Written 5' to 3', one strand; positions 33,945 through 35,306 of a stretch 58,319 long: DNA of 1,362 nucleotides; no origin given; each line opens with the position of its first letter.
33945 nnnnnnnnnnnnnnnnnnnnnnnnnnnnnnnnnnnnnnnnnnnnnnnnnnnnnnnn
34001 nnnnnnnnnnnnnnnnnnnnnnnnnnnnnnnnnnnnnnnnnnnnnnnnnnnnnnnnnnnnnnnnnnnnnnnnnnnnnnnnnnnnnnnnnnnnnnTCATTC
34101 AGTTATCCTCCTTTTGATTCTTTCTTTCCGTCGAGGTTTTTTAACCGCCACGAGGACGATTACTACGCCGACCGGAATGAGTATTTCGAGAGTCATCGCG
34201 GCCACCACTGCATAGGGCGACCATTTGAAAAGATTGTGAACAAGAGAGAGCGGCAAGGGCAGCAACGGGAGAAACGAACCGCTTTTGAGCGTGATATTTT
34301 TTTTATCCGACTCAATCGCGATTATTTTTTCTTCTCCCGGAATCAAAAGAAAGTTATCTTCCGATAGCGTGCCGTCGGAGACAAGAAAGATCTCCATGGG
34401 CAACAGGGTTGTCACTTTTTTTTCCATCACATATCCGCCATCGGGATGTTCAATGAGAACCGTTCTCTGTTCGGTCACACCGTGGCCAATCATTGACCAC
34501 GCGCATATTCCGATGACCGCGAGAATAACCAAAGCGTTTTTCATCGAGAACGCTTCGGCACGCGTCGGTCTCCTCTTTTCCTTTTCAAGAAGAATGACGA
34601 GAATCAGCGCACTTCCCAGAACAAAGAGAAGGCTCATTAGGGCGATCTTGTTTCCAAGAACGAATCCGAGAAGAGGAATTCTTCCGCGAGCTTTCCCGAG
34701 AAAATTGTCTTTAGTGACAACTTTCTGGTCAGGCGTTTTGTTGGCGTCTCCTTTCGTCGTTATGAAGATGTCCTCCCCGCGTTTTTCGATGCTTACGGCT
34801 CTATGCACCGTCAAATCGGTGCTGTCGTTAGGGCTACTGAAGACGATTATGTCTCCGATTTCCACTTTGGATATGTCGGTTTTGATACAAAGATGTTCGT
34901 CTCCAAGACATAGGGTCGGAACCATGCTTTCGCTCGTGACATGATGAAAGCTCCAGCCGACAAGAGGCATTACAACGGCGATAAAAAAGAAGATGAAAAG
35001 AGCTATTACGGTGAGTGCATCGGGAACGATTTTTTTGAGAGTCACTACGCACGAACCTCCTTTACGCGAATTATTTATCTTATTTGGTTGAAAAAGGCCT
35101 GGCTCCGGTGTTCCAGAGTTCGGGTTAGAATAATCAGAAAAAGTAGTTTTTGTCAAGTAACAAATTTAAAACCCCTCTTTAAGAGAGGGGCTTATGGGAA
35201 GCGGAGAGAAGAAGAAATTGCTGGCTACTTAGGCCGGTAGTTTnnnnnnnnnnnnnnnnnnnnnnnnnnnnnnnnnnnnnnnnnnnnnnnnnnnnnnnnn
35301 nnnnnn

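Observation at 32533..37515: TasA-type fibre locus with a dedicated SipW-like peptidase in a CPR-like genome: three subunit paralogs and an unknown bitopic partner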

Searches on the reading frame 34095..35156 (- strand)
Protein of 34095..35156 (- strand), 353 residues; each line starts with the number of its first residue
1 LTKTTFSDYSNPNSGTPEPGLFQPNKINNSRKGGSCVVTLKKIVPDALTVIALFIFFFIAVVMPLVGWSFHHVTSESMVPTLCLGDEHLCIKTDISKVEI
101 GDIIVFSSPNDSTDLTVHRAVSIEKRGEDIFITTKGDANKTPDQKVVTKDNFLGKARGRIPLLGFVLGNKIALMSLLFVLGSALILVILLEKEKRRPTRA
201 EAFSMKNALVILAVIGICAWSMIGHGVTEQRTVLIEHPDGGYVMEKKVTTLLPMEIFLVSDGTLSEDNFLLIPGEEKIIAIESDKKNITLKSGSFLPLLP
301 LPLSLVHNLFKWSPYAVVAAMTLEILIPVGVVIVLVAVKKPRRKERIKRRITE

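Call 3: search_protein_families(library=pfam, proteins=[window:34095-35156:-], max_evalue=1)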
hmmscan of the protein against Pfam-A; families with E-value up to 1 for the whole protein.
window:34095-35156:- (353 aa): 1 family
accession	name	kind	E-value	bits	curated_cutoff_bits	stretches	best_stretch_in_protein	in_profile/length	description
PF10502.14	Peptidase_S26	-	2.3e-06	28.1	22.9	1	50-121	5-78/168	Signal peptidase, peptidase S26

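Call 4: search_protein_families(library=ncbifam, proteins=[window:34095-35156:-], max_evalue=1)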
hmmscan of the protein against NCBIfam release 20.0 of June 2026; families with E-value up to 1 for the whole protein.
window:34095-35156:- (353 aa): 5 families
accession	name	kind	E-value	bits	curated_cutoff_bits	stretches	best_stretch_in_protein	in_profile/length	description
TIGR02228.1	sigpep_I_arch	equivalog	3.6e-21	75.7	51.85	1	50-187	11-152/158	signal peptidase I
NF046067.1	SigPepSipWBacil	equivalog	2.5e-14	53.3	190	1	65-181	35-154/189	signal peptidase I SipW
TIGR02227.1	sigpep_I_bact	equivalog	7.2e-10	39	47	1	51-130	3-82/162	signal peptidase I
TIGR02754.1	sod_Ni_protease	equivalog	0.03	14.8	63.25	1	72-156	2-88/90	nickel-type superoxide dismutase maturation protease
NF033218.1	anchor_AmaP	equivalog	0.85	9.4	55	0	308-348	41-79/166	alkaline shock response membrane anchor protein AmaP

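Call 41: search_solved_structures(query=window:34095-35045:-, max_evalue=1, show_alignments=3)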
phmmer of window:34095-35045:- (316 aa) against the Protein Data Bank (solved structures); distinct sequences matched with E-value up to 1: 26.
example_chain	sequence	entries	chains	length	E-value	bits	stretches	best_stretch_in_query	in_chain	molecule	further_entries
7p2q_A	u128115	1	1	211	6.1e-05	25.5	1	36-145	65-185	Signal peptidase complex catalytic subunit SEC11C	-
7p2p_A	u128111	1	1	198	0.00013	24.5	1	36-152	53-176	Signal peptidase complex catalytic subunit SEC11A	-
9rjb_A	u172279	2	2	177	0.00039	22.9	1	36-144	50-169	Signal peptidase complex catalytic subunit SEC11A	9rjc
3v6p_A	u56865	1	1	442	0.022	17.1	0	187-217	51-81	dHax3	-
6jw5_A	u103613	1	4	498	0.027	16.8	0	187-217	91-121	TAL effector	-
4osw_A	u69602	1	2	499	0.028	16.8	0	187-217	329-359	Hax3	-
6jw3_A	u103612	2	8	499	0.029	16.7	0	187-217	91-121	TAL effector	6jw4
6jtq_A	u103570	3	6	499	0.033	16.5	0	187-217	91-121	TAL effector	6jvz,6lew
4osk_A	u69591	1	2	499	0.034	16.5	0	187-217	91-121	Hax3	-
4osj_A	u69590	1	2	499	0.035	16.5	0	187-217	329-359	Hax3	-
6jw0_A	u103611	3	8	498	0.039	16.3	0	187-217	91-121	TAL effector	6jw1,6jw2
4oss_A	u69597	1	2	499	0.04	16.3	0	187-217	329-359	Hax3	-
4gjr_A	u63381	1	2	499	0.041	16.2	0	187-217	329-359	Hax3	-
4osr_A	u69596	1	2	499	0.041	16.2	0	187-217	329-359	Hax3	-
3v6t_A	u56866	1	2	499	0.043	16.2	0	187-217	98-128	dHax3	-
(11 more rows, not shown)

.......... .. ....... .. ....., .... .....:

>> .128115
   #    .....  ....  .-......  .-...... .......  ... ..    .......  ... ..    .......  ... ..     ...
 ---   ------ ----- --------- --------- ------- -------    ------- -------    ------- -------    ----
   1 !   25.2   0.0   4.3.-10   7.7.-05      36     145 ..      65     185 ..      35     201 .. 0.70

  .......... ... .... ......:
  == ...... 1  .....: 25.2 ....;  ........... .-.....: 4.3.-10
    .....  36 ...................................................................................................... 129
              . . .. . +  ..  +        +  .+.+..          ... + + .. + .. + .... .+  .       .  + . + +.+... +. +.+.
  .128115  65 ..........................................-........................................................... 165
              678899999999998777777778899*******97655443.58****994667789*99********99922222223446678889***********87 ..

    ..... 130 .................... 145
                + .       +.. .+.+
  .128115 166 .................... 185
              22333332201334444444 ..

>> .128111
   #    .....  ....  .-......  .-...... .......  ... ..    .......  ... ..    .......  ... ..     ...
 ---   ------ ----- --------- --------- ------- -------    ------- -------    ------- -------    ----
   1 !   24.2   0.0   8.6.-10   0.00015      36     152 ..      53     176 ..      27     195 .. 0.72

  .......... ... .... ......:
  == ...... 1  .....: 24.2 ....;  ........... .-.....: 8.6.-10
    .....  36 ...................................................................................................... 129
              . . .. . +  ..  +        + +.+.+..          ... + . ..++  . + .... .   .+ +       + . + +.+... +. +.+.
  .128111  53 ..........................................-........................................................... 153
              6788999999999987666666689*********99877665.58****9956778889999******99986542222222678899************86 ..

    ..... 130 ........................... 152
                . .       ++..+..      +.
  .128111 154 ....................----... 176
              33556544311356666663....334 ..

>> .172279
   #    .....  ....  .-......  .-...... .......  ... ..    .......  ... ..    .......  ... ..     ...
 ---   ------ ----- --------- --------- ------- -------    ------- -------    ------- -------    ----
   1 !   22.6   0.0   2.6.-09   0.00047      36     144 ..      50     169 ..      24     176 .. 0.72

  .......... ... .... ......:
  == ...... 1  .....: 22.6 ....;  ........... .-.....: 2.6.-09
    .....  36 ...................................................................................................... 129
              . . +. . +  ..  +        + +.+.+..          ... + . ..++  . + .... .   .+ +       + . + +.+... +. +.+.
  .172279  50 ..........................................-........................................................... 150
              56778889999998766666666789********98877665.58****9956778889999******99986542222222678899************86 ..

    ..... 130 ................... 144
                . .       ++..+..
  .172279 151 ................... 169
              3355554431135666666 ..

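Call 47: find_related_loci(query=A5, collection=genome_contigs, flank=8000)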
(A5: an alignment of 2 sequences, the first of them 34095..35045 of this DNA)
Query A5 (316 aa) in genome_contigs; peptide patterns used: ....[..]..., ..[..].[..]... (x = any residue, [..] = any of these).
62 stretches matched a pattern; 1 encode a relative of the query (tblastn E <= 1e-3); 1 distinct loci.
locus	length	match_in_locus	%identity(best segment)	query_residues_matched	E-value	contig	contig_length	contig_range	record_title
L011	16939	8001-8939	60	1-316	7e-124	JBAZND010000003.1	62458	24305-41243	MAG: Parcubacteria group bacterium isolate SO_2017_LW4_59 scaffold_1261_c1_LW137-91_2017, whole genome shotgun sequence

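Call 74: search_dna_similar(query=window:34095-35045:-, collection=plasmids, mode=protein, max_evalue=0.001, max_rows=30)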
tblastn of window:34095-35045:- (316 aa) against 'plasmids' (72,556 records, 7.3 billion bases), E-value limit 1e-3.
Records with a match: 22; places in all: 22; records where one place covers at least 80% of the query: 0.
Best place of each record, by identity: <60% 22.
By first word of the organism name: Haloferax 7; Natronorubrum 4; Halorubrum 2; Natrarchaeobaculum 2; Enterococcus 1; Bacillus 1; Haloarcula 1; Halobellus 1; Acetoanaerobium 1; Haladaptatus 1; and 1 more.
By predicted mobility (MOB-suite, as given by PLSDB): non-mobilizable 20; mobilizable 1; conjugative 1.
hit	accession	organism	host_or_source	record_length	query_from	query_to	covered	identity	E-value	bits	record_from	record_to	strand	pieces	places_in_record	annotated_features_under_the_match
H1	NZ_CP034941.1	Halorubrum ezzemoulense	Cell Culture,Hypersaline Lake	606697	34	175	45%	31.3%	7e-6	55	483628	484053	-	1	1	signal peptidase I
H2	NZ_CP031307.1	Natronorubrum bangense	Cell culture,The Bange salt-alkaline ...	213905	36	150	36%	37.5%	2e-6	57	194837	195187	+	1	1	signal peptidase I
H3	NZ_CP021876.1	Enterococcus wangshanyuanii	cell culture,fecal sample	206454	28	142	36%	35.8%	2e-4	51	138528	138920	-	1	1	signal peptidase I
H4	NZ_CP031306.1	Natronorubrum bangense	Cell culture,The Bange salt-alkaline ...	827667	28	156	41%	31.5%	3e-4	50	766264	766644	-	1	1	signal peptidase I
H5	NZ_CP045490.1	Natronorubrum aibiense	single cell,Xinjiang Aibi Salt Lake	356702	28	156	41%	30.8%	3e-5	53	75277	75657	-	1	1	signal peptidase I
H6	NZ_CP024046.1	Natrarchaeobaculum sulfurireducens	Kulunda Steppe hypersaline lake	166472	36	150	36%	33.9%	6e-8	61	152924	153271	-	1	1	signal peptidase I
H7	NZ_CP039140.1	Haloferax mediterranei ATCC 33500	Cell culture,Spain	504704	35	142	34%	35.9%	1e-3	49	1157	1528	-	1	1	signal peptidase I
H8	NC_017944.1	Haloferax mediterranei ATCC 33500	-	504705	35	142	34%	35.9%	1e-3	49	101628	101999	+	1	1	signal peptidase I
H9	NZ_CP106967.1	Haloferax alexandrinus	-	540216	34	151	37%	32.5%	1e-7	61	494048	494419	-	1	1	signal peptidase I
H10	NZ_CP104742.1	Haloferax lucentense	-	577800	34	151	37%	32.5%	2e-7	60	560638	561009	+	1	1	signal peptidase I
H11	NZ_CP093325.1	Bacillus sp. N5-665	whole organism,peat soil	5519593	28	151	39%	31.0%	4e-5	53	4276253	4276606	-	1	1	none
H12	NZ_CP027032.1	Natrarchaeobaculum sulfurireducens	Shar-Burdiin hypersaline soda lake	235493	36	150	36%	33.3%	5e-8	62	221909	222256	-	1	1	signal peptidase I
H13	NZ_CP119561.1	Haloarcula halophila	cell culture,sediment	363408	38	130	29%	40.9%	4e-7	59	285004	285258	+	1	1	signal peptidase I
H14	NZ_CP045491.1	Natronorubrum aibiense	single cell,Xinjiang Aibi Salt Lake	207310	36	150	36%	32.8%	4e-7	59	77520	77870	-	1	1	signal peptidase I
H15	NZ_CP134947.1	Halobellus sp. DFY28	cell culture,sediment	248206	36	167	42%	28.4%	6e-5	52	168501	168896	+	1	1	signal peptidase I | TasA family protein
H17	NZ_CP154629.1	Acetoanaerobium noterae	cell culture,Sludge of a digestion ...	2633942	28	150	39%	29.4%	9e-9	64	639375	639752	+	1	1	none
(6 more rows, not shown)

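Call 75: get_annotated_region(hit=H1, flank=6000)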
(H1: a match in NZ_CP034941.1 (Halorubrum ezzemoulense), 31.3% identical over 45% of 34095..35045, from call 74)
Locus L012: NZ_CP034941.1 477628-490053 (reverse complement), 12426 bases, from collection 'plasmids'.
description: Halorubrum ezzemoulense strain Fb21 plasmid megaplasmid, complete sequence
organism: Halorubrum ezzemoulense (NCBI taxid 337243)
taxonomy: Archaea; Euryarchaeota; Halobacteria; Halobacteriales; Haloferacaceae; Halorubrum; Halorubrum ezzemoulense
host: -; source: Cell Culture,Hypersaline Lake; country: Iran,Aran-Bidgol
typing (MOB-suite, as given by PLSDB): non-mobilizable
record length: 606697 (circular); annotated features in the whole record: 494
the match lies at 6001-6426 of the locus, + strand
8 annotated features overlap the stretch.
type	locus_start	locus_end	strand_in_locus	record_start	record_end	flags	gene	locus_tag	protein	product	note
CDS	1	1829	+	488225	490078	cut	-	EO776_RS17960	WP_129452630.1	vWA domain-containing protein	-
CDS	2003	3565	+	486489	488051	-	-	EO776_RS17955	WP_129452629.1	SipW-dependent-type signal peptide-containing protein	-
CDS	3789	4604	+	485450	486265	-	-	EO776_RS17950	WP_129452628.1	hypothetical protein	-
CDS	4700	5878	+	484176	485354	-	-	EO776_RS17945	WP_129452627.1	hypothetical protein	-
CDS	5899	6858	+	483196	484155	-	-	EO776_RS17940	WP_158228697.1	signal peptidase I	-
CDS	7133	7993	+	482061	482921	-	-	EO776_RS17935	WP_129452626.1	hypothetical protein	-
CDS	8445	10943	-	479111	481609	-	-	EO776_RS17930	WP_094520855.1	PAS domain S-box protein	-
CDS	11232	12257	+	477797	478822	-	-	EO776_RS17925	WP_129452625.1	response regulator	GO:0000160 - phosphorelay signal transduction system [Evidence IEA]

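Call 76: get_annotated_region(hit=H15, flank=6000)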
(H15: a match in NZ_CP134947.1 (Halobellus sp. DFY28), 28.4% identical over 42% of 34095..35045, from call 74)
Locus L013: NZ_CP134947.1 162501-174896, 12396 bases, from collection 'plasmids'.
description: Halobellus sp. DFY28 plasmid unnamed1, complete sequence
organism: Halobellus sp. DFY28 (NCBI taxid 3075123)
taxonomy: Archaea; Euryarchaeota; Halobacteria; Halobacteriales; Haloferacaceae; Halobellus; Halobellus sp. DFY28
host: -; source: cell culture,sediment; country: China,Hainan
typing (MOB-suite, as given by PLSDB): non-mobilizable
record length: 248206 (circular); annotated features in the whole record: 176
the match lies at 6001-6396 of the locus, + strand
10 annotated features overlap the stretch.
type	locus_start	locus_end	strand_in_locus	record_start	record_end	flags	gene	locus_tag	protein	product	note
CDS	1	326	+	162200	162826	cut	-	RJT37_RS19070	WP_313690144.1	hypothetical protein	-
CDS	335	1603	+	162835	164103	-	-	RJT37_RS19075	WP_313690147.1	DUF58 domain-containing protein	-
CDS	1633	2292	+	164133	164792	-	-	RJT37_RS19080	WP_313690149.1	hypothetical protein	-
CDS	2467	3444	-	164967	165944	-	-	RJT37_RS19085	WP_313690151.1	AAA family ATPase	-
CDS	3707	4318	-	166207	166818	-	-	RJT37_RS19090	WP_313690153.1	hypothetical protein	-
CDS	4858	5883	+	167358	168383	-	-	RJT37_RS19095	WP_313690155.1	SipW-dependent-type signal peptide-containing protein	-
CDS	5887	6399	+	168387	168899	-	-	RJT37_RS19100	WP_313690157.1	signal peptidase I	-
CDS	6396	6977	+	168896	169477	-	-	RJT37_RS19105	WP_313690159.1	TasA family protein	-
CDS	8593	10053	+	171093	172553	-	-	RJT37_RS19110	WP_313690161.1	orc1/cdc6 family replication initiation protein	-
CDS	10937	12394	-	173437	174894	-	-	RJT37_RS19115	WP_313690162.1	hypothetical protein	-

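Call 77: get_annotated_region(hit=H3, flank=6000)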
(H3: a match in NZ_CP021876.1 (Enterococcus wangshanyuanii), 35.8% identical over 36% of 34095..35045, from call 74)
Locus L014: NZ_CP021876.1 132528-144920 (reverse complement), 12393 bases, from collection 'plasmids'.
description: Enterococcus wangshanyuanii strain MN05 plasmid unnamed3
organism: Enterococcus wangshanyuanii (NCBI taxid 2005703)
taxonomy: Bacteria; Bacillota; Bacilli; Lactobacillales; Enterococcaceae; Enterococcus; Enterococcus wangshanyuanii
host: -; source: cell culture,fecal sample; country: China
typing (MOB-suite, as given by PLSDB): mobilizable; relaxase MOBP
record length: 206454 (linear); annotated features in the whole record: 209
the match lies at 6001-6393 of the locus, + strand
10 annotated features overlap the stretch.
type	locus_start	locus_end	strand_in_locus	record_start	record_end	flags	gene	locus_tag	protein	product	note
CDS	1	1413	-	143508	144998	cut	-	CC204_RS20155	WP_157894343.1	helix-turn-helix domain-containing protein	-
CDS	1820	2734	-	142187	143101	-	-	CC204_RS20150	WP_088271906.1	YafY family protein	-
CDS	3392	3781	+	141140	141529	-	-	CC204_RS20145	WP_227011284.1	effector binding domain-containing protein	-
CDS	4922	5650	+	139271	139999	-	-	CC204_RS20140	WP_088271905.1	winged helix-turn-helix domain-containing protein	-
CDS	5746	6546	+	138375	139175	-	-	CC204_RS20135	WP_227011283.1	signal peptidase I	-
CDS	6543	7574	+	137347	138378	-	-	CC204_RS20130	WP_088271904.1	BsaA family SipW-dependent biofilm matrix protein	-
CDS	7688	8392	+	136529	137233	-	-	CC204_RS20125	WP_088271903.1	hypothetical protein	-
CDS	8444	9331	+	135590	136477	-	-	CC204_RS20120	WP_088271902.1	BsaA family SipW-dependent biofilm matrix protein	-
CDS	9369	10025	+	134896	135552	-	-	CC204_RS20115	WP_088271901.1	hypothetical protein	-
CDS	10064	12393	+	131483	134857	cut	-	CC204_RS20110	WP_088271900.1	hypothetical protein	-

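Call 79: search_protein_families(library=pfam, proteins=[L012:2003-3565:+, L012:3789-4604:+, L012:4700-5878:+, L012:5899-6858:+, L012:7133-7993:+, L014:5746-6546:+, L014:7688-8392:+, L014:9369-10025:+], max_evalue=0.01)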
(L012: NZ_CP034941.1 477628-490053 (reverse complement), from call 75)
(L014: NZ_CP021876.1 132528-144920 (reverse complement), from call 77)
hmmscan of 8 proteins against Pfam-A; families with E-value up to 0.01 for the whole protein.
L012:2003-3565:+ (520 aa): 0 families

L012:3789-4604:+ (271 aa): 0 families

L012:4700-5878:+ (392 aa): 0 families

L012:5899-6858:+ (319 aa): 2 families
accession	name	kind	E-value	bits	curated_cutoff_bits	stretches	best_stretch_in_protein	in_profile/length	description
PF10502.14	Peptidase_S26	-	1.3e-05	25.6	22.9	1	15-83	6-79/168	Signal peptidase, peptidase S26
PF00717.28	Peptidase_S24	-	3.9e-05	23.8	23.3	1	37-114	40-116/116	Peptidase S24-like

L012:7133-7993:+ (286 aa): 0 families

L014:5746-6546:+ (266 aa): 1 family
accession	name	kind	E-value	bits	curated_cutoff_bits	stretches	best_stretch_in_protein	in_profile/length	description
PF12326.13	EOS1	-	0.007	16.8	23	0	207-259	65-117/163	N-glycosylation protein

L014:7688-8392:+ (234 aa): 0 families

L014:9369-10025:+ (218 aa): 0 families

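Call 80: get_annotated_region(hit=H8, flank=7000)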
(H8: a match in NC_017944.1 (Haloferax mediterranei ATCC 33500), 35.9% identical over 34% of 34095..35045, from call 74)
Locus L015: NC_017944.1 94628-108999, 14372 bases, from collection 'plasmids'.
description: Haloferax mediterranei ATCC 33500 plasmid pHM500, complete sequence
organism: Haloferax mediterranei ATCC 33500 (NCBI taxid 523841)
taxonomy: Archaea; Euryarchaeota; Halobacteria; Halobacteriales; Haloferacaceae; Haloferax; Haloferax mediterranei; Haloferax mediterranei ATCC 33500
host: -; source: -; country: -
typing (MOB-suite, as given by PLSDB): non-mobilizable
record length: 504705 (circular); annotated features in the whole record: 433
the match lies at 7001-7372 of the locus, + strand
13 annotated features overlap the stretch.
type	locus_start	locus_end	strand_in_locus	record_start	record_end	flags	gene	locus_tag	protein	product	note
CDS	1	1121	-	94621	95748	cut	-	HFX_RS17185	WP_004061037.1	extracellular solute-binding protein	-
CDS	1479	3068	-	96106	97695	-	-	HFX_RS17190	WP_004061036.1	BCCT family transporter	-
CDS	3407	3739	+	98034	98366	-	-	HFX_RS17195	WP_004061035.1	2Fe-2S iron-sulfur cluster-binding protein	-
CDS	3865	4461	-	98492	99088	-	-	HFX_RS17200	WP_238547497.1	DUF998 domain-containing protein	-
CDS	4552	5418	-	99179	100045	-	-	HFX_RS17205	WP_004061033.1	UbiA family prenyltransferase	-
CDS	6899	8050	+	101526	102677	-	-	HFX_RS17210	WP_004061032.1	signal peptidase I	-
CDS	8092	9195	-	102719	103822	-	-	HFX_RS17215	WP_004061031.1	LamG domain-containing protein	-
CDS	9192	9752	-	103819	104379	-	-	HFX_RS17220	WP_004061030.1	hypothetical protein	-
CDS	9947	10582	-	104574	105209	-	-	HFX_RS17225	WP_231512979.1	hypothetical protein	-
CDS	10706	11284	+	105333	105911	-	-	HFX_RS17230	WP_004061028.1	hypothetical protein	-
CDS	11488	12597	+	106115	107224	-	-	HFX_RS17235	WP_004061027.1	hypothetical protein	-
CDS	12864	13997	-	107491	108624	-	-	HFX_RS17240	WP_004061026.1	DUF5305 domain-containing protein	-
CDS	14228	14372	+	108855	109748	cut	-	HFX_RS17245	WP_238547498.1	hypothetical protein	-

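Call 81: get_annotated_region(hit=H17, flank=7000)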
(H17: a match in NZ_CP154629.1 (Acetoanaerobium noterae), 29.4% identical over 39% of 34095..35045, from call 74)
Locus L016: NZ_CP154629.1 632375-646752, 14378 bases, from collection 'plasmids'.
description: Acetoanaerobium noterae strain DSL2 plasmid pTPELB2, complete sequence
organism: Acetoanaerobium noterae (NCBI taxid 745369)
taxonomy: Bacteria; Bacillota; Clostridia; Peptostreptococcales; Filifactoraceae; Acetoanaerobium; Acetoanaerobium noterae
host: -; source: cell culture,Sludge of a digestion tower of a wastewater treatment plant; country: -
typing (MOB-suite, as given by PLSDB): non-mobilizable
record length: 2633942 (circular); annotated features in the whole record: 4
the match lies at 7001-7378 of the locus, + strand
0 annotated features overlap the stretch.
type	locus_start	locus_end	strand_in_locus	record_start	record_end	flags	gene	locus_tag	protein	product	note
